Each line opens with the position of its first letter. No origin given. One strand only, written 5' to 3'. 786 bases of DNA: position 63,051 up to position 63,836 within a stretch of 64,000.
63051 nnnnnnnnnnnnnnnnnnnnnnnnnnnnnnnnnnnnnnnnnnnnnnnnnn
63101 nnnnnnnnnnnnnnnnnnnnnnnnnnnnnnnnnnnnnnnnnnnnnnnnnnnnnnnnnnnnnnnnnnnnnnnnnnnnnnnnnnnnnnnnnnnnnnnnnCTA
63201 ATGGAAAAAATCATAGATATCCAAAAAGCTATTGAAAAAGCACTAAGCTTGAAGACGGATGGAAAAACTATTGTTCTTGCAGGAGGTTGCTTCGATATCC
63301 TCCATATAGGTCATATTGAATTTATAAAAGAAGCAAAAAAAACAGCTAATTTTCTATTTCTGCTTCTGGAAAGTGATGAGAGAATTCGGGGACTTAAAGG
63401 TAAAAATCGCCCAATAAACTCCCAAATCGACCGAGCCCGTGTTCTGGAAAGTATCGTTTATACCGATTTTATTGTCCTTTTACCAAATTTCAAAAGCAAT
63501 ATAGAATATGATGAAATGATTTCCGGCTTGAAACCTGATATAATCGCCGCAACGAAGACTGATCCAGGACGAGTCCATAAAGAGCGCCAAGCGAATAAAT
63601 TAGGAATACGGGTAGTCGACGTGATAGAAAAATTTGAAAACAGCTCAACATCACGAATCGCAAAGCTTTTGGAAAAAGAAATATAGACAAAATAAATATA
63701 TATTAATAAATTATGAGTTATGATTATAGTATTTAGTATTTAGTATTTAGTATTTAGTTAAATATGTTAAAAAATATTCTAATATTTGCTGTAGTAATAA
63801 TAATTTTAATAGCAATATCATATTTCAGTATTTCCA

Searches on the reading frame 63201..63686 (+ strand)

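Call 16: search_protein_families(library=pfam, proteins=[window:63201-63686:+], max_evalue=0.001)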
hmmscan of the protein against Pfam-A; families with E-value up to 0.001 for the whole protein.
window:63201-63686:+ (161 aa): 1 family
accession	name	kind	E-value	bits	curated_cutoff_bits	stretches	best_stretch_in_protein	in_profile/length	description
PF01467.32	CTP_transf_like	-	1.9e-11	44.8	21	1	26-152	1-129/133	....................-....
